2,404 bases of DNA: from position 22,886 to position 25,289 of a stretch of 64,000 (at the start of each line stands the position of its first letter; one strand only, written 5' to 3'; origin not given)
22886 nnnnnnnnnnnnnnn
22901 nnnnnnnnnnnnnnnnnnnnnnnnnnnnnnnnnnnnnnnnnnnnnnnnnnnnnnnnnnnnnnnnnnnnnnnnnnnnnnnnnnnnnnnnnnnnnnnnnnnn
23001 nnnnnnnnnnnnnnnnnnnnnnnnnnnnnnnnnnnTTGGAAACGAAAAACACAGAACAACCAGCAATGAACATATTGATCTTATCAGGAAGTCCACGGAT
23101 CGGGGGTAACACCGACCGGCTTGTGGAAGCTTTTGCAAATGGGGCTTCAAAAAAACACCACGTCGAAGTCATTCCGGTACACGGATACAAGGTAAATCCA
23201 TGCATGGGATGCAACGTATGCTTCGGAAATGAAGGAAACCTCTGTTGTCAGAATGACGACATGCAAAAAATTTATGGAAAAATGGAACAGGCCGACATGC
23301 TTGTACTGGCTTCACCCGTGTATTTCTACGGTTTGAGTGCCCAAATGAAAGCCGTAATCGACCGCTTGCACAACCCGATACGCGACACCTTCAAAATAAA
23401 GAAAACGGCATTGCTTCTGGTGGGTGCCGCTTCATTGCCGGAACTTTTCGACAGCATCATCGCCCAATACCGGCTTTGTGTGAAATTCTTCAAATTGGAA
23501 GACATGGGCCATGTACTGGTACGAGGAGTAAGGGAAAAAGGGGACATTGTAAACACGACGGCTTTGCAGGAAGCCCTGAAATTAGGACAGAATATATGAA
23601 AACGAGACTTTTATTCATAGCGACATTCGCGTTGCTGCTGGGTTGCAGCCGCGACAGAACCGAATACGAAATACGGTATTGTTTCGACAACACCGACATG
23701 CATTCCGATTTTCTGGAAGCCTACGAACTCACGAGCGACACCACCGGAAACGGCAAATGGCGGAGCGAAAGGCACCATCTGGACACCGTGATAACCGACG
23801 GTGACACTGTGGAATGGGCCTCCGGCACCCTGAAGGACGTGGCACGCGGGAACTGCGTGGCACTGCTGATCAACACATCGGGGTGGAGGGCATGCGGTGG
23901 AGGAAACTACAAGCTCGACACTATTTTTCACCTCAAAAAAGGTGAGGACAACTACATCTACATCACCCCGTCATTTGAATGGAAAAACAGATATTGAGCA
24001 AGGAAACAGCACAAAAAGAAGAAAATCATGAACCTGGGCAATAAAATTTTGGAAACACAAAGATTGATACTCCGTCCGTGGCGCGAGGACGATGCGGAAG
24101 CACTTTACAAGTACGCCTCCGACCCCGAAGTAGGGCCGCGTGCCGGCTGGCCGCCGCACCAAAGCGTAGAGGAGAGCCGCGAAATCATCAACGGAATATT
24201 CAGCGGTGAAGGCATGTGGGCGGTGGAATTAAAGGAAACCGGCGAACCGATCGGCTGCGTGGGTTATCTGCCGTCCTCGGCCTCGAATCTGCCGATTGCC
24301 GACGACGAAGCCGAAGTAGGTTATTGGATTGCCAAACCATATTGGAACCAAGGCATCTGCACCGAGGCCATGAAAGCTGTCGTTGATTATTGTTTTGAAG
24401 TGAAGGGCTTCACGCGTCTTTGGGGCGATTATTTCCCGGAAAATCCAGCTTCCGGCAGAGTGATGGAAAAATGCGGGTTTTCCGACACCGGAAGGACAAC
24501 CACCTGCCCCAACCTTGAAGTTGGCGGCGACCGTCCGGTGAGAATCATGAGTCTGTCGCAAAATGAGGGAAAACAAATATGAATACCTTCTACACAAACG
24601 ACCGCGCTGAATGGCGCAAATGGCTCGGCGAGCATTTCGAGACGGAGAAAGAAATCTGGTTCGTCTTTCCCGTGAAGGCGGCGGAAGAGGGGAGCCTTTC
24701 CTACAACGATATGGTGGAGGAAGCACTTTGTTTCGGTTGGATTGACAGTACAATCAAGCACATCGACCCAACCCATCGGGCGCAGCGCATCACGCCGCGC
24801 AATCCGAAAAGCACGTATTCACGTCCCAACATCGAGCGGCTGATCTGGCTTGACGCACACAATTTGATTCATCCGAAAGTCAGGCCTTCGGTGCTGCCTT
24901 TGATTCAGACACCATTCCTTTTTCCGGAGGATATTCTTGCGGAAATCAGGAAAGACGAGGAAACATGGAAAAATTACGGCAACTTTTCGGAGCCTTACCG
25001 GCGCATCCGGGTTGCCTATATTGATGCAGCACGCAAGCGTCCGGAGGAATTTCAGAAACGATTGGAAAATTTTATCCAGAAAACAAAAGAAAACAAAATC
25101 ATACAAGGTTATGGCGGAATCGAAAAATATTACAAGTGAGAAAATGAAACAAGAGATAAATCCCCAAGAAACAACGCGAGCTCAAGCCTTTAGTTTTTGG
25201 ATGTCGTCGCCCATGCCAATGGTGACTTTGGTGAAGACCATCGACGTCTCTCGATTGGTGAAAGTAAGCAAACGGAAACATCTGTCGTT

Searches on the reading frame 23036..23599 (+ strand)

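Call 43: search_protein_families(library=pfam, proteins=[window:23036-23599:+], max_evalue=0.001)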
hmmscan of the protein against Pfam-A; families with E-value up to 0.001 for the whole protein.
window:23036-23599:+ (187 aa): 2 families
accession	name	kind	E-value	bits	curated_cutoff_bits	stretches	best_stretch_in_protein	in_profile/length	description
PF03358.20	FMN_red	-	8.3e-25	87.6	24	1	11-130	1-115/152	NADPH-dependent FMN reductase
PF02525.22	Flavodoxin_2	-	3.2e-14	53.5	27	1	11-168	1-180/198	Flavodoxin-like fold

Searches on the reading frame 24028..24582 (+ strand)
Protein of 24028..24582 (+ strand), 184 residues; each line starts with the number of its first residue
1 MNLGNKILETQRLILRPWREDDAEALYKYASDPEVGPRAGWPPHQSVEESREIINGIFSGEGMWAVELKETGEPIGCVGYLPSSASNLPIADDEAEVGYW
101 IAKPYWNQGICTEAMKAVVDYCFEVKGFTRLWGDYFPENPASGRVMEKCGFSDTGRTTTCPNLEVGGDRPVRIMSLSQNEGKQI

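Call 43: search_protein_families(library=pfam, proteins=[window:24028-24582:+], max_evalue=0.001)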
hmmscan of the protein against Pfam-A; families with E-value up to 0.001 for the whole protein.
window:24028-24582:+ (184 aa): 3 families
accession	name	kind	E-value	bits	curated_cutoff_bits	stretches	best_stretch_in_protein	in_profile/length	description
PF13302.13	Acetyltransf_3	-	7.2e-37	127.6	25.4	1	12-151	1-137/138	Acetyltransferase (GNAT) domain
PF00583.31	Acetyltransf_1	-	4e-14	53.3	20.7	1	54-151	25-116/116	Acetyltransferase (GNAT) family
PF13523.12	Acetyltransf_8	-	5.8e-05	23.2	27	1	20-156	3-142/145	Acetyltransferase (GNAT) domain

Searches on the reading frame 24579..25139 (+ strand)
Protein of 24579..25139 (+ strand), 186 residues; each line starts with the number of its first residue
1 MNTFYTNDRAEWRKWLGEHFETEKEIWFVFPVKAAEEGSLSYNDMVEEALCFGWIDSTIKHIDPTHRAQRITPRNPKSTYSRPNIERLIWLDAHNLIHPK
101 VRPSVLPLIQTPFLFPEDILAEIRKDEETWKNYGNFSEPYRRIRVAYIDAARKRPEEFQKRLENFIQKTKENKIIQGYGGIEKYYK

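Call 43: search_protein_families(library=pfam, proteins=[window:24579-25139:+], max_evalue=0.001)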
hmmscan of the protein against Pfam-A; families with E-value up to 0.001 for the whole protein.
window:24579-25139:+ (186 aa): 1 family
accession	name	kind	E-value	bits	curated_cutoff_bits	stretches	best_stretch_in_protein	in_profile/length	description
PF13376.11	OmdA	-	1.7e-12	47.6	25.6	1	115-172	4-60/60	Bacteriocin-protection, YdeI or OmpD-Associated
